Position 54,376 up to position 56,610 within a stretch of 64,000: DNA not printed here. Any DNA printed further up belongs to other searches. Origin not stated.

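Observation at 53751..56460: Low-GC two-gene operon: GmrSD-like DUF262/DUF1524 enzyme translationally coupled to an AlbA_2/Schlafen-like protein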

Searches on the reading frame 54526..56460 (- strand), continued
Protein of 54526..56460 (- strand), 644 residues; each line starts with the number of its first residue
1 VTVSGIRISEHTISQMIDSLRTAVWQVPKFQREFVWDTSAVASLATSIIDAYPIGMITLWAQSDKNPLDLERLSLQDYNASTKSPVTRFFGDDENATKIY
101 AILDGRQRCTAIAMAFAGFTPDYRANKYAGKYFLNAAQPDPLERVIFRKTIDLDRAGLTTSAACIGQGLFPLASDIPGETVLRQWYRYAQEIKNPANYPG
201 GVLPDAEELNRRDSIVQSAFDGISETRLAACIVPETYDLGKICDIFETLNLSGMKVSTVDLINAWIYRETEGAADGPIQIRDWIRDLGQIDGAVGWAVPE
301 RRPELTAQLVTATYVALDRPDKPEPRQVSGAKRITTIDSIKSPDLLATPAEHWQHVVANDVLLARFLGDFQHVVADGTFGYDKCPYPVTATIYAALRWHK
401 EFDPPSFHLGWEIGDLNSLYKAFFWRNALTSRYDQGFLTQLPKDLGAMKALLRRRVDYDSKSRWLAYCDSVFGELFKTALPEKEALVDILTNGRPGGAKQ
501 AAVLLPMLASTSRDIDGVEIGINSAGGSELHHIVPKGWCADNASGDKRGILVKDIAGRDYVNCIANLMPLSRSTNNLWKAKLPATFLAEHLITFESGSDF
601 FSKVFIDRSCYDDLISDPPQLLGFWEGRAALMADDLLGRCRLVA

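Call 18: search_protein_families(library=pfam, proteins=[L057:5974-8100:+, L053:5962-8082:+, L065:5956-8079:+, L004:7886-8656:+, L001:6423-7190:+], max_evalue=0.01)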
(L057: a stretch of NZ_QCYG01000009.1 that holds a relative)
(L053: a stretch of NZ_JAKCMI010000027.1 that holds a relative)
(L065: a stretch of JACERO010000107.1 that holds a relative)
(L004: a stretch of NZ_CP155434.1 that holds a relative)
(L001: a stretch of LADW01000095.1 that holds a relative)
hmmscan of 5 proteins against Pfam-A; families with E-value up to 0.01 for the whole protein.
L057:5974-8100:+ (709 aa): 3 families
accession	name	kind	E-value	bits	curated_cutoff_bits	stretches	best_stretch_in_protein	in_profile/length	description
PF03235.19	GmrSD_N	-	6.4e-32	111.7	33.2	1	14-224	3-197/199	GmrSD restriction endonuclease, N-terminal domain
PF04326.19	SLFN_AlbA_2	-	6.2e-15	56.2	25.3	1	561-696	1-117/118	Schlafen, AlbA_2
PF07510.16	GmrSD_C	-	0.00017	21.9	23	1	393-533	9-135/138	GmrSD restriction endonucleases, C-terminal domain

L053:5962-8082:+ (707 aa): 2 families
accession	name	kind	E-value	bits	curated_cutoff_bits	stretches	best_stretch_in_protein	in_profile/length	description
PF03235.19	GmrSD_N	-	3.7e-32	112.5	33.2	1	14-223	2-197/199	GmrSD restriction endonuclease, N-terminal domain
PF04326.19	SLFN_AlbA_2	-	1.2e-17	65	25.3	1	556-691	1-117/118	Schlafen, AlbA_2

L065:5956-8079:+ (708 aa): 2 families
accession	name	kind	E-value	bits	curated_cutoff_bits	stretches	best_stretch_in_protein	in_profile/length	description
PF03235.19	GmrSD_N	-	2e-32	113.4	33.2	1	16-225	3-197/199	GmrSD restriction endonuclease, N-terminal domain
PF04326.19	SLFN_AlbA_2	-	5.3e-18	66.1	25.3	1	558-693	1-117/118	Schlafen, AlbA_2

L004:7886-8656:+ (257 aa): 1 family
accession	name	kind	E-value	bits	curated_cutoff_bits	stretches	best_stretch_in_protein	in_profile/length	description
PF04326.19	SLFN_AlbA_2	-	4e-11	43.9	25.3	1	97-241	1-116/118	Schlafen, AlbA_2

L001:6423-7190:+ (256 aa): 1 family
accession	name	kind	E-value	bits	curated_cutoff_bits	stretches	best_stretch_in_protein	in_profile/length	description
PF04326.19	SLFN_AlbA_2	-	2.4e-12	47.9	25.3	1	88-216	1-97/118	Schlafen, AlbA_2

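Call 19: search_protein_families(library=padloc, proteins=[L057:5974-8100:+, L053:5962-8082:+, L004:5944-7890:+, L004:7886-8656:+], max_evalue=0.01)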
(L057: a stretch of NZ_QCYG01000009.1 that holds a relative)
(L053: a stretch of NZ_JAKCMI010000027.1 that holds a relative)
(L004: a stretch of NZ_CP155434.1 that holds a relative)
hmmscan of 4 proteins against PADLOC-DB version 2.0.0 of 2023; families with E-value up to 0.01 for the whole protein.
L057:5974-8100:+ (709 aa): 12 families
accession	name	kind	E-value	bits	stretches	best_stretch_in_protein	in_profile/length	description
PDLC04709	PDC-M55C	-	4.2e-63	211.8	1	4-538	9-531/554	-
PDLC04151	HEC-05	-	7.8e-36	122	1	10-543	26-595/600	-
PDLC04150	HEC-05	-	3e-19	67.3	2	17-117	15-127/583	-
PDLC03877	NsnA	-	5e-13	47.1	1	10-232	51-207/385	-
PDLC04152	HEC-05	-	7.1e-12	42.6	2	23-63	19-63/566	-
PDLC04153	HEC-05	-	1.5e-11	41.2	1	5-107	6-117/621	-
PDLC02792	SspE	-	1.1e-08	31.9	1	7-162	8-158/771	SspE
PDLC04027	PD-T4-2_A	-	2.8e-08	31.2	1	14-56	42-85/363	-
PDLC04154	HEC-06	-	0.00014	18.6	1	5-101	7-88/569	-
PDLC02790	SspE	-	0.00091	15.4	1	15-109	8-108/776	SspE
PDLC02695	Orf5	-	0.0011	15.4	0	7-45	5-41/601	Orf5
PDLC04155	HEC-06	-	0.0014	15.2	0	19-47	16-44/562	-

L053:5962-8082:+ (707 aa): 13 families
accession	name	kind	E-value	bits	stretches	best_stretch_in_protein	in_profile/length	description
PDLC04709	PDC-M55C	-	1e-61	207.2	1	5-535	9-533/554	-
PDLC04151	HEC-05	-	1.6e-35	120.9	1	14-538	29-595/600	-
PDLC04150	HEC-05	-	9.6e-22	75.5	1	17-535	14-580/583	-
PDLC03877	NsnA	-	2.2e-14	51.5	1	13-222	53-198/385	-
PDLC04152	HEC-05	-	1.3e-13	48.3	2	86-367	108-400/566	-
PDLC04153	HEC-05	-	9.9e-13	45.1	2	17-108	13-117/621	-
PDLC02792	SspE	-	9e-08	28.9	1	9-101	9-105/771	SspE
PDLC04027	PD-T4-2_A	-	1.6e-07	28.8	1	14-56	41-84/363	-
PDLC04154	HEC-06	-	0.00018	18.3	1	7-99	8-85/569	-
PDLC02790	SspE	-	0.00038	16.6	1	26-99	17-95/776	SspE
PDLC01400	Cas8a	-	0.00095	16.6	1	192-277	242-327/381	CAS-I-A; effector_LS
PDLC04155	HEC-06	-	0.005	13.4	1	20-98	16-82/562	-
PDLC02811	DpdB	-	0.0064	13.4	0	65-101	93-131/370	DpdB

L004:5944-7890:+ (649 aa): 16 families
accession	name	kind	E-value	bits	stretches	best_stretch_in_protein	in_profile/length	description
PDLC04151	HEC-05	-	1.3e-20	71.7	1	16-277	24-279/600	-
PDLC04150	HEC-05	-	5.2e-15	53.3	1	17-133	7-122/583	-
PDLC04155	HEC-06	-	7e-09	32.7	1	249-283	214-248/562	-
PDLC04153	HEC-05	-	7.7e-09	32.3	1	32-125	21-114/621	-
PDLC04157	HEC-06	-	9.7e-08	29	1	221-282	184-243/558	-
PDLC04154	HEC-06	-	2.7e-07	27.6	1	222-279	192-247/569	-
PDLC04709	PDC-M55C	-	2.9e-07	27.5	1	21-140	18-127/554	-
PDLC03877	NsnA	-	7.5e-07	26.7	1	17-60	50-95/385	-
PDLC02687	Orf5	-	1.3e-06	25.5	1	222-274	186-236/543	Orf5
PDLC02700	Orf5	-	1.9e-06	24.9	1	250-294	201-244/555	Orf5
PDLC02691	Orf5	-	3.8e-06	23.8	0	15-58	5-47/579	Orf5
PDLC02792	SspE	-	3.8e-05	20.2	1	28-124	20-108/771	SspE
PDLC04027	PD-T4-2_A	-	0.00069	16.8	1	21-61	41-82/363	-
PDLC02693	Orf5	-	0.00084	16.5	0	248-276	187-215/543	Orf5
PDLC04152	HEC-05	-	0.001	15.7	0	103-274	105-264/566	-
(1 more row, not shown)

L004:7886-8656:+ (257 aa): 0 families

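Call 20: search_solved_structures(query=A2, max_evalue=1, show_alignments=3)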
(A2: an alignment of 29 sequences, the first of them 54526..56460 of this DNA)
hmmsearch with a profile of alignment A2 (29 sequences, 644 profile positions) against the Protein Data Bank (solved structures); distinct sequences matched with E-value up to 1: 13.
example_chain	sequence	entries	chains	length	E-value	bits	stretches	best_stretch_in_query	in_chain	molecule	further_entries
7p9k_A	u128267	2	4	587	4.4e-17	64.7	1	10-134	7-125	DUF262 domain-containing protein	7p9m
20yv_A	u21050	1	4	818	0.0079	17.7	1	24-114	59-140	DUF262 domain-containing protein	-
6mws_A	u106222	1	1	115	0.036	15.5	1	443-503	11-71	Glutaredoxin-1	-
3c1r_A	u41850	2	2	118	0.043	15.2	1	443-503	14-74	Glutaredoxin-1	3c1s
20yw_A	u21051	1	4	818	0.12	13.7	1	24-114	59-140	DUF262 domain-containing protein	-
3d4m_A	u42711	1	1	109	0.2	13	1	444-503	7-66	Glutaredoxin-2, mitochondrial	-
2jac_A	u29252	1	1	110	0.23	12.8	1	443-503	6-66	GLUTAREDOXIN-1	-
3ctf_A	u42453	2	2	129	0.27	12.6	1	444-503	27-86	Glutaredoxin-2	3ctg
1g16_A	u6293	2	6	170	0.38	12.1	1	453-518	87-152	RAS-RELATED PROTEIN SEC4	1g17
2ocy_C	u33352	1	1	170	0.44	11.9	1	453-518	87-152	Ras-related protein SEC4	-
4z8y_A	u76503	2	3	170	0.44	11.9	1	453-518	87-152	Ras-related protein SEC4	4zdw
2eqb_A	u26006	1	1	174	0.47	11.8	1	453-518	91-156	Ras-related protein SEC4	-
3cph_A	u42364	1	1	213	0.7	11.2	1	453-518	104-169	Ras-related protein SEC4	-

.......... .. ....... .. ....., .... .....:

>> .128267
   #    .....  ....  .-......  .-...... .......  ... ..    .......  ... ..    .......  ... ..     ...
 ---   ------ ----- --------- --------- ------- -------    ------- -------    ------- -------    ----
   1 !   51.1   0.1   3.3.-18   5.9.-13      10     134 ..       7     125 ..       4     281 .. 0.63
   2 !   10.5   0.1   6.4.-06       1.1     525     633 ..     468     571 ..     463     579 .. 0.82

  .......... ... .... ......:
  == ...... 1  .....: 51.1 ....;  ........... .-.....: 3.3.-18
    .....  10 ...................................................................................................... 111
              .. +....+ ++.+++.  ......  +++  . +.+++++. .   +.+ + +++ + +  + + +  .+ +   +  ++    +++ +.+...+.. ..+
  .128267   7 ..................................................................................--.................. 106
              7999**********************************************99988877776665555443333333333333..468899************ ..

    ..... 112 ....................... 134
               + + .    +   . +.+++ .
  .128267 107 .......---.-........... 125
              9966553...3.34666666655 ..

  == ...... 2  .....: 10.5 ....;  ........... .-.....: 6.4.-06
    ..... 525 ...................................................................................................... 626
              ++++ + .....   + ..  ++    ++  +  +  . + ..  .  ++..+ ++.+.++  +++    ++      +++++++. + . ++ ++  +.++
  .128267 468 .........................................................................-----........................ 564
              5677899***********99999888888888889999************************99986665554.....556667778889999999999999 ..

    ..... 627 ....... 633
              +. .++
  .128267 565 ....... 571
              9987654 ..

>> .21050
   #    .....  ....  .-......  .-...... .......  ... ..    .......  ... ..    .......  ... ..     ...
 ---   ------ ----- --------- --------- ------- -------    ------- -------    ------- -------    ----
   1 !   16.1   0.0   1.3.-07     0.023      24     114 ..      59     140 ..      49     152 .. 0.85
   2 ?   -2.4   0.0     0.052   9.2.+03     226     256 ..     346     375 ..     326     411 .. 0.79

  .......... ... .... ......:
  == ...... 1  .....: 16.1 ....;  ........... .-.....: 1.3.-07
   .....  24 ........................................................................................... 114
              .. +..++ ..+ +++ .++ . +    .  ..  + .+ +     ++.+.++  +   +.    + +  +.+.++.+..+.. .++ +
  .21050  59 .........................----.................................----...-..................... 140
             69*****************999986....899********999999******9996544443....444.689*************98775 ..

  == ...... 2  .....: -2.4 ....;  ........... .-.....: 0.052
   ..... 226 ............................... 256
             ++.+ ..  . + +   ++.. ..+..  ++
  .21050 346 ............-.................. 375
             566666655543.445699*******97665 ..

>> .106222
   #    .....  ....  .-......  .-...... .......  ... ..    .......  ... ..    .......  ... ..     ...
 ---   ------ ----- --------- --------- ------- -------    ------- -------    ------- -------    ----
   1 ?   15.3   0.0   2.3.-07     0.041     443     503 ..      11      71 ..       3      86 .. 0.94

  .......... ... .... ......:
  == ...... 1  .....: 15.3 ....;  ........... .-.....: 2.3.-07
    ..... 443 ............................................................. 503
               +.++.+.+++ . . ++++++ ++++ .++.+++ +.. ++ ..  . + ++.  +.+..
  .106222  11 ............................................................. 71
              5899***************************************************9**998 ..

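Call 23: search_protein_families(library=pfam, alignment_id=A2, max_evalue=0.1)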
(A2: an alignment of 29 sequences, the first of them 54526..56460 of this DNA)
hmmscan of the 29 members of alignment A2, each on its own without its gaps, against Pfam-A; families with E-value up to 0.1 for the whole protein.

A. member 1, window:54526-56460:- (644 aa): 1 family
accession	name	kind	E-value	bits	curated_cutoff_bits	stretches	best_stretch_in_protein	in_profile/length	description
PF03235.19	GmrSD_N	-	8.2e-23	82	33.2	1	14-266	2-198/199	GmrSD restriction endonuclease, N-terminal domain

B. families by the number of members that match (of 29 scanned): 4 families
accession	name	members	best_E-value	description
PF03235.19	GmrSD_N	29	4.1e-27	GmrSD restriction endonuclease, N-terminal domain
PF07510.16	GmrSD_C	21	1.6e-06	GmrSD restriction endonucleases, C-terminal domain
PF13395.12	HNH_4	1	0.018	HNH endonuclease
PF14386.11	DUF4417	1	0.079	Domain of unknown function (DUF4417)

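Call 43: find_encoding_contigs(protein=P0024, flank=8000, max_places=3)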
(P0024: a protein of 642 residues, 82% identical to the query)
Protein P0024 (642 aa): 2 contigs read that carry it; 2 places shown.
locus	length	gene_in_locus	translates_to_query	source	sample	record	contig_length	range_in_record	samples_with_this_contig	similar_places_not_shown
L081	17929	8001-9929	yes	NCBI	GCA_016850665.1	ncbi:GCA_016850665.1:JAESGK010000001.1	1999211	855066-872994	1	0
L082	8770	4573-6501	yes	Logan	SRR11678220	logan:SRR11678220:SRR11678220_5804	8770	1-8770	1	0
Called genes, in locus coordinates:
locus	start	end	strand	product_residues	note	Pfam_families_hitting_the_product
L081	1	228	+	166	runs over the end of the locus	PF02075:RuvC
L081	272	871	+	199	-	PF01330:RuvA_N, PF14520:HHH_5, PF07499:RuvA_C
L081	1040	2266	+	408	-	PF00331:Glyco_hydro_10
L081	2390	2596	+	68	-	PF24113:DUF7387 (weak)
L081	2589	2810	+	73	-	PF07927:HicA_toxin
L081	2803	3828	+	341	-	PF05496:RuvB_N, PF06068:TIP49 (weak), PF00004:AAA, PF07728:AAA_5 (weak), PF17864:AAA_lid_4, PF05491:WHD_RuvB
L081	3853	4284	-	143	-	PF05656:DUF805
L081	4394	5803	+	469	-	PF00515:TPR_1 (faint), PF07719:TPR_2 (faint), PF13181:TPR_8 (faint), PF13432:TPR_16 (weak), PF14559:TPR_19 (weak), PF06325:PrmA, PF13649:Methyltransf_25 (weak), PF22528:PRMT_C (weak), +5 more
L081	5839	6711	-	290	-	PF00691:OmpA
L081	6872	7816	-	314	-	-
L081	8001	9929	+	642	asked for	PF03235:GmrSD_N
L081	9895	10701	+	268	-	PF04326:SLFN_AlbA_2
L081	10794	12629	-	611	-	PF00009:GTP_EFTU, PF22042:EF-G_D2, PF03144:GTP_EFTU_D2, PF00679:EFG_C, PF21018:BipA_C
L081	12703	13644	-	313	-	-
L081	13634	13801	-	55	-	-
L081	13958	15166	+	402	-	PF05816:TelA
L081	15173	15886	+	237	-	-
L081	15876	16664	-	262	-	PF00459:Inositol_P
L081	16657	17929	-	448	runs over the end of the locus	PF01523:PmbA_TldD_1st, PF19290:PmbA_TldD_2nd, PF19289:PmbA_TldD_3rd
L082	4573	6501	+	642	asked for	PF03235:GmrSD_N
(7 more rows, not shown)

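Call 45: predict_structure(alignment_id=A2)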
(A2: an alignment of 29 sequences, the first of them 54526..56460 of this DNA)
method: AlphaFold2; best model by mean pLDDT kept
length: 644 residues; sequences in the alignment: 29
mean_pLDDT: 89.7   pTM: 0.83
mean pLDDT of the five models: 89.7, 88.3, 87.3, 86.3, 85.0
residues with pLDDT >= 90: 396; 70-90: 234; 50-70: 11; < 50: 3
segments of 3 or more residues with pLDDT < 50: 1-3
pLDDT, mean of each block of 10 residues (from residue 1): 70 92 91 85 92 88 83 89 87 82 91 94 89 90 89 90 90 89 91 90 90 91 90 88 83 78 90 88 92 89 89 94 84 76 89 96 97 94 93 97 91 96 95 82 92 94 94 88 96 92 94 90 75 92 88 92 95 87 88 93 96 92 96 97 87
secondary structure, 60 per line:
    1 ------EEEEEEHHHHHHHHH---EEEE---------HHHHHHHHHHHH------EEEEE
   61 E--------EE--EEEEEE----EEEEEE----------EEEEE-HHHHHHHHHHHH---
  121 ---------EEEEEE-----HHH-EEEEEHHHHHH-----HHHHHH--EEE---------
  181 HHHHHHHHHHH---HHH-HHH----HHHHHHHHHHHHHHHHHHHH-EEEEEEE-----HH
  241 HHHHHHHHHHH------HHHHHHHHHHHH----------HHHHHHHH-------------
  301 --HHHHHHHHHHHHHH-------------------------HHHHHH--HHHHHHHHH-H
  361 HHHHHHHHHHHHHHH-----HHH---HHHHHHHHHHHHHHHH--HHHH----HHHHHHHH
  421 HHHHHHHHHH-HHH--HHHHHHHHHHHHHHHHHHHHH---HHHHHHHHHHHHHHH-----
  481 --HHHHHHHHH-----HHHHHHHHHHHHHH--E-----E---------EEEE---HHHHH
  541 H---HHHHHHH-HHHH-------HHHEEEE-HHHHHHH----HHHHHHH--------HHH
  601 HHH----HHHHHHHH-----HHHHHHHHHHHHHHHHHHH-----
elements in order: E7-12 H13-21 E25-28 H38-49 E56-61 E74-79 E84-89 E100-104 H106-117 E130-135 E145-149 H150-155 H161-166 E169-171 H181-191 H206-225 E227-233 H239-251 H258-269 H280-287 H303-316 H342-347 H350-358 H360-375 H387-402 H405-408 H413-430 H437-457 H461-475 H483-491 H497-510 E529-532 H536-541 H545-551 H553-556 E567-570 H572-578 H583-589 H598-603 H608-615 H621-639
